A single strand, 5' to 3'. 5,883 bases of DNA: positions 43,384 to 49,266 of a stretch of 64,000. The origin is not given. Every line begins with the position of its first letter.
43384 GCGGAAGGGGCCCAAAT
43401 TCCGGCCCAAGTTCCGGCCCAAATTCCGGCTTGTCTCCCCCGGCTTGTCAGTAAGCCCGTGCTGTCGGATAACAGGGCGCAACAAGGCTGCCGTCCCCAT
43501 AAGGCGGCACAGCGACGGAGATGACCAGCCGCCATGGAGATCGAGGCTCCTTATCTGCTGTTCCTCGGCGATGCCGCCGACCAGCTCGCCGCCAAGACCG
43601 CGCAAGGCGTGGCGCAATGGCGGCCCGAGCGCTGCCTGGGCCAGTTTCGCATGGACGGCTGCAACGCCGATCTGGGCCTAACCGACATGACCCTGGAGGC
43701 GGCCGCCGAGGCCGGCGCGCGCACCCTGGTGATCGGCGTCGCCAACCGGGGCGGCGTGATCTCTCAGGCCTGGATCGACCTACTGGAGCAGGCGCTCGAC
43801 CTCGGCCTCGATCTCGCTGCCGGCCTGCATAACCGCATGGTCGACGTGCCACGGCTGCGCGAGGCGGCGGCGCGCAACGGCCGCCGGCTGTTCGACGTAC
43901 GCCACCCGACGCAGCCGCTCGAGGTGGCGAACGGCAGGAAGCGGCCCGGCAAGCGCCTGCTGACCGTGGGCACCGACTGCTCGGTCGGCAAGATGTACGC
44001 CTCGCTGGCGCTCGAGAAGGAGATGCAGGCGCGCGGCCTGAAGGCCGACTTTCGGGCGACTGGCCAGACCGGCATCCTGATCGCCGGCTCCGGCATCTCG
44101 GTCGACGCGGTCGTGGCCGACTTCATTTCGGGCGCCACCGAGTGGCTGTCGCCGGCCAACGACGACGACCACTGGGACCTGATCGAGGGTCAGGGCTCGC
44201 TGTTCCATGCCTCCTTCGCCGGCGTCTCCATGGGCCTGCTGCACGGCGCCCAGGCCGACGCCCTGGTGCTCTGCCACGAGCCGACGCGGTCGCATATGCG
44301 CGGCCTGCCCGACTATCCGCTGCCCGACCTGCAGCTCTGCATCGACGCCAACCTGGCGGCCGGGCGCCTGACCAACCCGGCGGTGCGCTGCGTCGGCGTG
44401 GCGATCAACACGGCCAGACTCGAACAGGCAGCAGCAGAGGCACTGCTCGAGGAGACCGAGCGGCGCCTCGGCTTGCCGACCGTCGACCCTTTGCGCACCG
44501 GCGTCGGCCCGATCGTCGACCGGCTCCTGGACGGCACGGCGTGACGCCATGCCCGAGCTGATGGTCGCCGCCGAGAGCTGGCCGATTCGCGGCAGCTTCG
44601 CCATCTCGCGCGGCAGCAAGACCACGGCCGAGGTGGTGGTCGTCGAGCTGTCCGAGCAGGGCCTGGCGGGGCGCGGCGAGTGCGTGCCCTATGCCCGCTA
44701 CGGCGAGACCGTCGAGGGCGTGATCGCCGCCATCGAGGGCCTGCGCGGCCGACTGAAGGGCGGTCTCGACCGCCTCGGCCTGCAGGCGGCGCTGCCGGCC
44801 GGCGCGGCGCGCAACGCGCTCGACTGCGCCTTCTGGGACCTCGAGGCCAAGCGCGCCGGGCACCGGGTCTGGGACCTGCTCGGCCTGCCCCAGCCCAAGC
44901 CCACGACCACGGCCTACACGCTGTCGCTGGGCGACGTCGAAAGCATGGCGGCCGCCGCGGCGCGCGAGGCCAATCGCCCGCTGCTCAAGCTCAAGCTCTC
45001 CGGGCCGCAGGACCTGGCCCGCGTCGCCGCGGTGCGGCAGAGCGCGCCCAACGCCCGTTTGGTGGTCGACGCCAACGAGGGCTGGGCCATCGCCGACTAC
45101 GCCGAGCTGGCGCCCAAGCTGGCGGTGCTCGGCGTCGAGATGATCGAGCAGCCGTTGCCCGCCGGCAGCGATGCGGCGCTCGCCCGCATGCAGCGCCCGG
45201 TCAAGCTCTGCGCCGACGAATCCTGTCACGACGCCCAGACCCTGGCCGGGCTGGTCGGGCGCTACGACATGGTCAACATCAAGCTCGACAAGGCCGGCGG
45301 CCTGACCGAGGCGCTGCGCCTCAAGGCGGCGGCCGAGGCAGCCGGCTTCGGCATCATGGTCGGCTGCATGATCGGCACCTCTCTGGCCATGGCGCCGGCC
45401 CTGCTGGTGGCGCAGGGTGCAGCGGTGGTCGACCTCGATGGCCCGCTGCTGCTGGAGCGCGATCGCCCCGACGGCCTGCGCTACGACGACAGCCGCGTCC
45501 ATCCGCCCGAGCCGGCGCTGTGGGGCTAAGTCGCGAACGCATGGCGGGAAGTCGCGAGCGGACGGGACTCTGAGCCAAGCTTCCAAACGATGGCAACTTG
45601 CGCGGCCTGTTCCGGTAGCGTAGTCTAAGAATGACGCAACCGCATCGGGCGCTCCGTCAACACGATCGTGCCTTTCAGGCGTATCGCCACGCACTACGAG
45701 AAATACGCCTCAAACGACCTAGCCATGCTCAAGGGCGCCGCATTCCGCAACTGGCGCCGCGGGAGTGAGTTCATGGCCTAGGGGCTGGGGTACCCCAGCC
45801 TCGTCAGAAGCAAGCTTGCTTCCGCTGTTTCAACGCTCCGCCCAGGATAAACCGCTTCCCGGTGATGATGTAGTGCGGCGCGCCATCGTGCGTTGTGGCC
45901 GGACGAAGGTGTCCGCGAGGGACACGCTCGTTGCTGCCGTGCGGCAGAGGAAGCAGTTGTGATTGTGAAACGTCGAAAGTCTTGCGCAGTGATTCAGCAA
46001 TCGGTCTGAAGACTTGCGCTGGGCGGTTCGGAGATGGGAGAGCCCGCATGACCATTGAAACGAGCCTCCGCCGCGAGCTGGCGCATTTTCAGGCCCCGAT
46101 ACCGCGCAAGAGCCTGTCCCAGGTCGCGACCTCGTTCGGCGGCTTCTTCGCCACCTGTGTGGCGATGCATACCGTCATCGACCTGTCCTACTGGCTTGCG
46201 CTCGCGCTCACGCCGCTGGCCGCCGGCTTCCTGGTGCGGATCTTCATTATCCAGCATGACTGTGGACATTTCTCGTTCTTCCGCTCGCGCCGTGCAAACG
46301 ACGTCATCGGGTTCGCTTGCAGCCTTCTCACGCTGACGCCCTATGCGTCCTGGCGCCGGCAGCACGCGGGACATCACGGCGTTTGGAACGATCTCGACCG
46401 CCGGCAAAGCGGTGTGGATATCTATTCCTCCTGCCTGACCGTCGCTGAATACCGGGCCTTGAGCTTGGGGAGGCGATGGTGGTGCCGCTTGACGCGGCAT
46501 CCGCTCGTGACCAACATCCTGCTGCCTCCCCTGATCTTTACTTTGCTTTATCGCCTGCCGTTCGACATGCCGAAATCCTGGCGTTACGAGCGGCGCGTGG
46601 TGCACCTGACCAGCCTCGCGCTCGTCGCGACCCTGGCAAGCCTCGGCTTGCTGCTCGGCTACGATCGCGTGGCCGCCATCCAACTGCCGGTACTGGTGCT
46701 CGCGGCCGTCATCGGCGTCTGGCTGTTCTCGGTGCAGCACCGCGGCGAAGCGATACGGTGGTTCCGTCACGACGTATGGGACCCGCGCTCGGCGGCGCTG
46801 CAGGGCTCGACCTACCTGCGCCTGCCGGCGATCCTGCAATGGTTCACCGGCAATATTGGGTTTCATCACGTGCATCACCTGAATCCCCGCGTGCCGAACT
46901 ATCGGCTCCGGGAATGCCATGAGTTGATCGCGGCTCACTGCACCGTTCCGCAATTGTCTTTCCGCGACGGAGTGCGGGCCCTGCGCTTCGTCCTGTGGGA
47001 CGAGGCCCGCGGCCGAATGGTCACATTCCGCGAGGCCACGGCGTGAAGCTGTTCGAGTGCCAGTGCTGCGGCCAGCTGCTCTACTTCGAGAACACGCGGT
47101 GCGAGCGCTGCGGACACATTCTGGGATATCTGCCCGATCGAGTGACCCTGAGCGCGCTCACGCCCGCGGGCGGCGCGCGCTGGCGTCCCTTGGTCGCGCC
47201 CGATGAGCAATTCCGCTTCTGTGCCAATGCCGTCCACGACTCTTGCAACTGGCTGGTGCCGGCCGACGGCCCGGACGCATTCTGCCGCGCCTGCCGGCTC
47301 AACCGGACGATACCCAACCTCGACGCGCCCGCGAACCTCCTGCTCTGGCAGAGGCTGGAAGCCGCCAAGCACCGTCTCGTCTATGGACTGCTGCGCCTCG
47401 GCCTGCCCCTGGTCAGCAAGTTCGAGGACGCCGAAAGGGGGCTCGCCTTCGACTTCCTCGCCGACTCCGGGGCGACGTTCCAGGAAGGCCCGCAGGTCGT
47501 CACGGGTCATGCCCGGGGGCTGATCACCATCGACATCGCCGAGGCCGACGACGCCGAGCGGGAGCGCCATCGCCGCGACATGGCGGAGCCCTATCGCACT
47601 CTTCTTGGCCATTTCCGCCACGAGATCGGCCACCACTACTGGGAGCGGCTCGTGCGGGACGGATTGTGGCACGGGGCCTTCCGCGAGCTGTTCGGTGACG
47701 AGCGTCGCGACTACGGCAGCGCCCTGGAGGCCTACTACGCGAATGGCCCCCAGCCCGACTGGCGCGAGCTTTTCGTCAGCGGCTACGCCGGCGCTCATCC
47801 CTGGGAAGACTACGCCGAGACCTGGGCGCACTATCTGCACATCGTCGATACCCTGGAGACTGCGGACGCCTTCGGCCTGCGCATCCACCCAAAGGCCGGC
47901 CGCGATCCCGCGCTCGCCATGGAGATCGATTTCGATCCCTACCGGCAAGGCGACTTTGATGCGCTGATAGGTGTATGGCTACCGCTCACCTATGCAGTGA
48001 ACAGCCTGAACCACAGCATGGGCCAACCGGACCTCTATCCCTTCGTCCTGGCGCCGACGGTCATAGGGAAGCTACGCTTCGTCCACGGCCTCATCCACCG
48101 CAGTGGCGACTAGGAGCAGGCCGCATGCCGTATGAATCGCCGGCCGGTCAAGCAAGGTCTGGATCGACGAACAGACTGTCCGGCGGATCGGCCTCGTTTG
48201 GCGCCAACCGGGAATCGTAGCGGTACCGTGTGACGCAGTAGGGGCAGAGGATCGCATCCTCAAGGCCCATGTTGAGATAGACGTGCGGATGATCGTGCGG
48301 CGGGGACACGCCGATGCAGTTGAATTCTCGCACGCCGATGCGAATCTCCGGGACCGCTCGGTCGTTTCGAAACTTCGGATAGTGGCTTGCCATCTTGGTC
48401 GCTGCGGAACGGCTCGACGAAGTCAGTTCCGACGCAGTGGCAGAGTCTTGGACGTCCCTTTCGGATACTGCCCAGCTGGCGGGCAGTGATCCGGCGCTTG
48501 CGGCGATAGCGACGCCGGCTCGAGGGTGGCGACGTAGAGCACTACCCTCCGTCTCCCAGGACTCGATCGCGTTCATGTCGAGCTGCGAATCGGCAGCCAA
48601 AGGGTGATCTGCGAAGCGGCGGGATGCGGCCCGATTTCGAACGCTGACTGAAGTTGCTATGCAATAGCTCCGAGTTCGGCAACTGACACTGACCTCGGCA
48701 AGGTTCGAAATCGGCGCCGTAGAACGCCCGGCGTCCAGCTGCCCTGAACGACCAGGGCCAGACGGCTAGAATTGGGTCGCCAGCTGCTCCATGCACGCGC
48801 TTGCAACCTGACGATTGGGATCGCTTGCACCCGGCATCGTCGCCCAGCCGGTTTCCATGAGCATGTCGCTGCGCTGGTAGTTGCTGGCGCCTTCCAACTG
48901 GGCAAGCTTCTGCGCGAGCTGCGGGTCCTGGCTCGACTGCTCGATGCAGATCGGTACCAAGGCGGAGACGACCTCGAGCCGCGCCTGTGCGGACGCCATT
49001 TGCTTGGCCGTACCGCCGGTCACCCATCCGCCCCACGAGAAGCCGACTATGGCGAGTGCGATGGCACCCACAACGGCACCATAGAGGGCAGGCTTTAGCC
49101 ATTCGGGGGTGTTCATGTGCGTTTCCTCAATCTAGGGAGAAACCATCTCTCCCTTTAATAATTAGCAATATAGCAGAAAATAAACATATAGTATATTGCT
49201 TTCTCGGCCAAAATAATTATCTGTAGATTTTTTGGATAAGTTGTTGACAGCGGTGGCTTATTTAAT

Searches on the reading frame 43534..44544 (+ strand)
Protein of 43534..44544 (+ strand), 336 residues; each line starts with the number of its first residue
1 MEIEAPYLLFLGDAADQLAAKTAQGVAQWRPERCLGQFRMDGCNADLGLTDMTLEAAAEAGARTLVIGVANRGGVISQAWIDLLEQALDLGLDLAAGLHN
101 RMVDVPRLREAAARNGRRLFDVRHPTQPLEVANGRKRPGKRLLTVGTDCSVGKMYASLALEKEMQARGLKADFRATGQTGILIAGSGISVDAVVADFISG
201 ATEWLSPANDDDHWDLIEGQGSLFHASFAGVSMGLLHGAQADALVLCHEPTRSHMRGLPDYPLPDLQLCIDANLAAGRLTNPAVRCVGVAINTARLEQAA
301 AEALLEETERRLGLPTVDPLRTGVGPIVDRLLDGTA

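Call 38: search_protein_families(library=ncbifam, proteins=[window:43534-44544:+], max_evalue=0.1)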
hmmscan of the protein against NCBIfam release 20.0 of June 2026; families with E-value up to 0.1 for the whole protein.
window:43534-44544:+ (336 aa): 1 family
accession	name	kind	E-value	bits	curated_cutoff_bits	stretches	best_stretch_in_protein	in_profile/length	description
NF041892.1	DgcN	equivalog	5e-169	561.4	480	1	6-331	1-326/326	N-acetyltransferase DgcN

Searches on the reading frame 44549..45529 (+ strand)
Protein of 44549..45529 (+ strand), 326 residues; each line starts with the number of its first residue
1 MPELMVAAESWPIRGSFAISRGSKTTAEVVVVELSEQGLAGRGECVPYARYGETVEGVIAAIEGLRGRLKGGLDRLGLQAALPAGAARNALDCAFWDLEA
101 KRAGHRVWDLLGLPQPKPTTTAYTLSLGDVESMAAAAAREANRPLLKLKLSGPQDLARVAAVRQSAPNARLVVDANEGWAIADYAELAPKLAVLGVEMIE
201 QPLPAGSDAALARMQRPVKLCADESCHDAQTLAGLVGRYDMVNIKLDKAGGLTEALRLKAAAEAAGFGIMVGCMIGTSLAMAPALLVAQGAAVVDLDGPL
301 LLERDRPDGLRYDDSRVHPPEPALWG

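Call 38: search_protein_families(library=ncbifam, proteins=[window:44549-45529:+], max_evalue=0.1)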
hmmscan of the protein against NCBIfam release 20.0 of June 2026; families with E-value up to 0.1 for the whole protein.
window:44549-45529:+ (326 aa): 17 families
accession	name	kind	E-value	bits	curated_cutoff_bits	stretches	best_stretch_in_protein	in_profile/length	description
NF042940.1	racemase_DgcA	equivalog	4.1e-153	509.3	400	1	5-326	2-323/323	N-acetyl-D-Glu racemase DgcA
NF011708.0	PRK15129.1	equivalog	1.2e-99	333.4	343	1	4-318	4-320/321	L-Ala-D/L-Glu epimerase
TIGR02534.1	mucon_cyclo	subfamily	1.2e-23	83.7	334.95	1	23-321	23-349/368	muconate/chloromuconate family cycloisomerase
NF041118.1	A_G_epim_Thtga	equivalog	2.8e-22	79.3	500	1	10-309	12-330/341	L-Ala-D/L-Glu epimerase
TIGR01928.1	menC_lowGC_arch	equivalog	4.4e-20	72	200.65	1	82-287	86-296/325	o-succinylbenzoate synthase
NF043002.1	HProlDhtase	equivalog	1.9e-18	66.5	500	1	28-275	34-295/366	cis-3-hydroxy-L-proline dehydratase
NF002782.0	PRK02901.1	equivalog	1.3e-14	53.9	288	1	153-289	118-256/328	o-succinylbenzoate synthase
TIGR01927.1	menC_gam_Gplu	equivalog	5.1e-13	49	130.55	1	20-290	14-281/307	o-succinylbenzoate synthase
NF047820.1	TalGalacDh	equivalog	1.1e-12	47.6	500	1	87-269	107-301/371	L-talarate/galactarate dehydratase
NF040866.1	AraD_Arch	equivalog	2.4e-07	30.1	650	1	87-274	103-303/372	arabinonate dehydratase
NF002739.0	PRK02714.1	equivalog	2.8e-07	30.3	259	1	15-236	16-236/320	o-succinylbenzoate synthase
NF010624.0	PRK14017.1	equivalog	3.6e-07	29.6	311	1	89-288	84-300/382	galactonate dehydratase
NF003473.0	PRK05105.1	equivalog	0.00029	20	236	1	125-282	118-281/331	o-succinylbenzoate synthase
NF043051.1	ManoateDhtManD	equivalog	0.0006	18.8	550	1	86-140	84-138/403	D-mannonate dehydratase ManD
NF040790.2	glucon_galact_dh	equivalog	0.0039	16.1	750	0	81-112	87-118/390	bifunctional D-gluconate/D-galactonate dehydratase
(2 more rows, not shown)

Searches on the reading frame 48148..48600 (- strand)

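Call 15: search_protein_families(library=pfam, proteins=[window:48148-48600:-], max_evalue=0.01)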
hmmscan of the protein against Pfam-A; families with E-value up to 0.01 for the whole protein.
window:48148-48600:- (150 aa): 1 family
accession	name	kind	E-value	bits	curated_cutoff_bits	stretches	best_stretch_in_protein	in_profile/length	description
PF10276.14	zf-CHCC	-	1.6e-09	38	27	1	91-126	2-37/37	Zinc-finger domain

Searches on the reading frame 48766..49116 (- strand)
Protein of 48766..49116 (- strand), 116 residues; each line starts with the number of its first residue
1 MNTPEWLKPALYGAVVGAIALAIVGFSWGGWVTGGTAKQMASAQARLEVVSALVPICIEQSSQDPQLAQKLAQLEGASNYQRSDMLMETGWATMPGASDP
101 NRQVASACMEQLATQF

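Call 15: search_protein_families(library=pfam, proteins=[window:48766-49116:-], max_evalue=0.01)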
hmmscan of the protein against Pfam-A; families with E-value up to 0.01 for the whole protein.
window:48766-49116:- (116 aa): 0 families

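Call 29: search_protein_families(library=pfam, proteins=[window:48766-49116:-], max_evalue=10)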
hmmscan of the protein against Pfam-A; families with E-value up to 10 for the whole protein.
window:48766-49116:- (116 aa): 0 families

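Call 38: search_protein_families(library=ncbifam, proteins=[window:48766-49116:-], max_evalue=0.1)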
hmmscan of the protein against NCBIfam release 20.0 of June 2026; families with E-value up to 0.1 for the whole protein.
window:48766-49116:- (116 aa): 1 family
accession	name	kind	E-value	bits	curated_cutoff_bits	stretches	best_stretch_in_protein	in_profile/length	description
NF040576.1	T2SS_GspM_XpsM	equivalog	0.032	13.9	60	1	6-77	2-64/180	type II secretion system protein GspM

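Call 45: find_homologous_proteins(query=window:48769-49116:-)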
Query window:48769-49116:- (116 aa): 2669 proteins with E <= 0.001 among 2691 candidates; the best 120 are listed.
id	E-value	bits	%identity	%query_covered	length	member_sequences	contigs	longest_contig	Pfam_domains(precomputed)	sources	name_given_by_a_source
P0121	2.6e-69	248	100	100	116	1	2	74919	-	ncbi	ncbi:MAG: hypothetical protein ACFCUQ_15980 [Kiloniellales bacterium]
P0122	3.4e-62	225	88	100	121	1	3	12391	-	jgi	jgi:dienelactone hydrolase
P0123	1.4e-59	217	86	100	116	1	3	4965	-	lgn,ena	-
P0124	1.2e-57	211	83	100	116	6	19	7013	-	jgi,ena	jgi:hypothetical protein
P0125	4.2e-57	209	82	100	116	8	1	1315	-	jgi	-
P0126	1.9e-56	207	79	100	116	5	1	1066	-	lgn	-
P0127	1.9e-56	207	80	100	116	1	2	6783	-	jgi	jgi:hypothetical protein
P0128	2.4e-56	207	80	100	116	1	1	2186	-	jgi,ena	-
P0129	3.3e-56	206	80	100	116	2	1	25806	-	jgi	-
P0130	5.0e-56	206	81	100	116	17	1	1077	-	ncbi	-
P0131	6.8e-56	205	79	100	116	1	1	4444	-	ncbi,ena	-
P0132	8.0e-56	205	79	100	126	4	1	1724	-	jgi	jgi:alpha/beta superfamily hydrolase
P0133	8.1e-56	205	80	100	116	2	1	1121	-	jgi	-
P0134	8.8e-56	205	79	100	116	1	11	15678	-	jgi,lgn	-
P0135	1.9e-55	204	79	100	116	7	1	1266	-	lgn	-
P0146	7.4e-55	202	79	100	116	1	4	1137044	-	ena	-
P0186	9.7e-54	198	76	100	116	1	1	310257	-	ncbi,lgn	ncbi:MAG: hypothetical protein RH942_04445 [Kiloniellaceae bacterium]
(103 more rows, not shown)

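Call 46: find_encoding_contigs(protein=P0121, flank=10000, max_places=2)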
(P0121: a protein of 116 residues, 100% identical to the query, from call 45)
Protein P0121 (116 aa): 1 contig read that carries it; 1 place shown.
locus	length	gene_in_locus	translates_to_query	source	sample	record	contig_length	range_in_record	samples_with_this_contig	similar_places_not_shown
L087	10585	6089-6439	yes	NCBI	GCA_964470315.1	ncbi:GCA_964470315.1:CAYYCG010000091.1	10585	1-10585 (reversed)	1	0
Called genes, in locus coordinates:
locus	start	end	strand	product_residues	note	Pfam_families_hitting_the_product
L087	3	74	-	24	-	?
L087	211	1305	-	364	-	-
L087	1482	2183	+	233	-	PF01209:Ubie_methyltran (weak), PF02353:CMAS (weak), PF13489:Methyltransf_23, PF05148:Methyltransf_8 (faint), PF13847:Methyltransf_31, PF08241:Methyltransf_11, PF08242:Methyltransf_12, PF13649:Methyltransf_25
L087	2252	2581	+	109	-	-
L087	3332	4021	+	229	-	-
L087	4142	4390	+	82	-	-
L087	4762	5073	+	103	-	-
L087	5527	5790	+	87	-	PF07369:DUF1488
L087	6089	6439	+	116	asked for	-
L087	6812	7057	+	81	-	PF10276:zf-CHCC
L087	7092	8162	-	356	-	PF10005:Zn_ribbon_DZR_6, PF15887:Peptidase_Mx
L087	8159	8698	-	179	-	PF00487:FA_desaturase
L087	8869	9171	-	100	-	-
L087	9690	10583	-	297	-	?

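Call 62: search_protein_families(library=phrogs, proteins=[window:48769-49116:-], max_evalue=0.01)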
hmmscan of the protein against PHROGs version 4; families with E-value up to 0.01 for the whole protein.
window:48769-49116:- (116 aa): 0 families

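Call 66: find_homologous_proteins(query=A3, max_evalue=0.001)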
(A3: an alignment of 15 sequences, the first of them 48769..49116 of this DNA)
Query A3 (15 sequences) (116 aa, profile of the alignment): 3157 proteins with E <= 0.001 among 7280 candidates; the best 120 are listed.
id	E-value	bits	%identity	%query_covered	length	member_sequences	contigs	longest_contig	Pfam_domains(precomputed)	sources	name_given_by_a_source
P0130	3.4e-51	190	81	100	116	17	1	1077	-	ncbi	-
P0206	4.7e-51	189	75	100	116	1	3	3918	-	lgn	-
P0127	1.0e-50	188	80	100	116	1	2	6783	-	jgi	jgi:hypothetical protein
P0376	1.1e-50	188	75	100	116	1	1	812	-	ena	-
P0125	1.1e-50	188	82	100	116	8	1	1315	-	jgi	-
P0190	1.4e-50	188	78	100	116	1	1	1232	-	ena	-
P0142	1.6e-50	188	79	100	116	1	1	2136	-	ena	-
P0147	1.6e-50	188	78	100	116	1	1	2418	-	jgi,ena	-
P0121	1.6e-50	188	100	100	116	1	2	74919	-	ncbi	ncbi:MAG: hypothetical protein ACFCUQ_15980 [Kiloniellales bacterium]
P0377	2.0e-50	187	75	100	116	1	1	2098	-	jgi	-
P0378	2.2e-50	187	75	100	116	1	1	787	-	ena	-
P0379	2.2e-50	187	75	100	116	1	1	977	-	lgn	-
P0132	2.2e-50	187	79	100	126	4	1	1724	-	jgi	jgi:alpha/beta superfamily hydrolase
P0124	2.2e-50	187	83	100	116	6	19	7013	-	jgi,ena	jgi:hypothetical protein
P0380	2.3e-50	187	76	100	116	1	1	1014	-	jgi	-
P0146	8.5e-50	185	79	100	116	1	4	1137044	-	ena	-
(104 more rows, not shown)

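Call 69: find_encoding_contigs(protein=P0186, flank=7000, max_places=1)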
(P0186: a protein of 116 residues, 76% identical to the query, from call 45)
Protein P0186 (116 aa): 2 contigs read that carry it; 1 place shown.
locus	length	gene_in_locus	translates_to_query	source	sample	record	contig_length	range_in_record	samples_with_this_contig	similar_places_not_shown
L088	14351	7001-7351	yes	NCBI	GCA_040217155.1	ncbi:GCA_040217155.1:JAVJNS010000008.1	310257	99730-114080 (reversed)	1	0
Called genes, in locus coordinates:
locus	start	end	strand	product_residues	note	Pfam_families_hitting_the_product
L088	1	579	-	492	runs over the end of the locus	PF10423:AMNp_N, PF01048:PNP_UDP_1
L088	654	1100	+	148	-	PF00293:NUDIX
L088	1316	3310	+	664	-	-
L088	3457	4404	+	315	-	PF01149:Fapy_DNA_glyco, PF06831:H2TH, PF06827:zf-FPG_IleRS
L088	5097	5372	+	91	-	-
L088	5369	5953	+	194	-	-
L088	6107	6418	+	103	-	-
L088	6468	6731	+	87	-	PF07369:DUF1488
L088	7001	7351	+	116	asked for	-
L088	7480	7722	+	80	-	-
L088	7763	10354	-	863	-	PF00989:PAS (faint), PF08448:PAS_4 (faint), PF13188:PAS_8 (faint), PF13426:PAS_9 (faint), PF12860:PAS_7, PF00512:HisKA, PF02518:HATPase_c, PF00072:Response_reg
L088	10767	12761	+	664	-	PF05787:PhoX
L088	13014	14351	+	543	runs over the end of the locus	-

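Call 70: find_encoding_contigs(protein=P0146, flank=7000, max_places=1)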
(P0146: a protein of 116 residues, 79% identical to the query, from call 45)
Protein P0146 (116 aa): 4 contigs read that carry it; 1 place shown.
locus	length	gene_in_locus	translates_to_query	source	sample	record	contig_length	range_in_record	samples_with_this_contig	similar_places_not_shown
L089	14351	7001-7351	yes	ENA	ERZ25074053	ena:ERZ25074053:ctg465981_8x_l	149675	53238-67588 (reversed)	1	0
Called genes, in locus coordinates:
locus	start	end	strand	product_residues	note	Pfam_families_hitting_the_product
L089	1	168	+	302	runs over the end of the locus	PF02737:3HCDH_N, PF03446:NAD_binding_2 (weak), PF00725:3HCDH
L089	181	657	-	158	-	PF10027:DUF2269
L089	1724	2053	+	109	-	PF13358:DDE_3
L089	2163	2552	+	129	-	PF01710:HTH_Tnp_IS630 (weak), PF13384:HTH_23 (weak), PF13565:HTH_32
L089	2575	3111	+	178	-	PF13358:DDE_3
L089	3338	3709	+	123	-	PF00165:HTH_AraC, PF12833:HTH_18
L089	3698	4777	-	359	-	PF13384:HTH_23, PF13551:HTH_29 (weak), PF13565:HTH_32, PF13358:DDE_3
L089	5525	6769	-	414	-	PF14690:Zn_ribbon_ISL3, PF13542:HTH_Tnp_ISL3, PF01610:DDE_Tnp_ISL3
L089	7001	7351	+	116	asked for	-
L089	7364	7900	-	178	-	PF13358:DDE_3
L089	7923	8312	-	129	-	PF01710:HTH_Tnp_IS630 (weak), PF13384:HTH_23 (weak), PF13565:HTH_32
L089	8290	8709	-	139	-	-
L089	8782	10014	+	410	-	PF07690:MFS_1, PF12832:MFS_1_like (weak), PF07690:MFS_1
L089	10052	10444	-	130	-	PF00515:TPR_1, PF07719:TPR_2 (weak)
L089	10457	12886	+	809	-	PF00512:HisKA, PF02518:HATPase_c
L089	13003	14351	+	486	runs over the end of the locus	PF00571:CBS, PF03445:DUF294, PF10335:DUF294_C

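Call 74: search_protein_families(library=pfam, proteins=[L088:5097-5369:+, L088:6107-6415:+, L088:7480-7719:+], max_evalue=0.01)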
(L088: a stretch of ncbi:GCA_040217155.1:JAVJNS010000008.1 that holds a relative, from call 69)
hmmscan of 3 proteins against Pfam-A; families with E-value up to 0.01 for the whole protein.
L088:5097-5369:+ (91 aa): 0 families

L088:6107-6415:+ (103 aa): 1 family
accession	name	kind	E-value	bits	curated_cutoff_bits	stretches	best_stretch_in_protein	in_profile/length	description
PF10186.14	ATG14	-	0.003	17.2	33.2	1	24-100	18-96/347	Vacuolar sorting 38 and autophagy-related subunit 14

L088:7480-7719:+ (80 aa): 0 families

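Call 75: predict_structure(alignment_id=A4)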
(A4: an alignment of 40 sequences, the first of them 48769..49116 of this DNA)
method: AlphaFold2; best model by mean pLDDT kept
length: 116 residues; sequences in the alignment: 40
mean_pLDDT: 42.5   pTM: 0.22
mean pLDDT of the five models: 42.5, 40.7, 39.3, 39.2, 38.7
residues with pLDDT >= 90: 0; 70-90: 0; 50-70: 11; < 50: 105
segments of 3 or more residues with pLDDT < 50: 1-4, 6-52, 57-69, 73-84, 89-108, 110-116
pLDDT, mean of each block of 10 residues (from residue 1): 41 42 39 36 40 48 47 46 48 38 43 40
secondary structure, 60 per line:
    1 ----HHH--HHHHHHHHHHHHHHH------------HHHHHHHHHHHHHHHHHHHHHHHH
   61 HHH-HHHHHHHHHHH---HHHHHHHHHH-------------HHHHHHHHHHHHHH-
elements in order: H10-24 H37-63 H65-75 H79-88 H102-115

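Call 89: search_protein_families(library=padloc, proteins=[window:48769-49116:-], max_evalue=0.01)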
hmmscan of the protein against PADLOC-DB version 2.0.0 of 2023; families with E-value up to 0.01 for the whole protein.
window:48769-49116:- (116 aa): 0 families
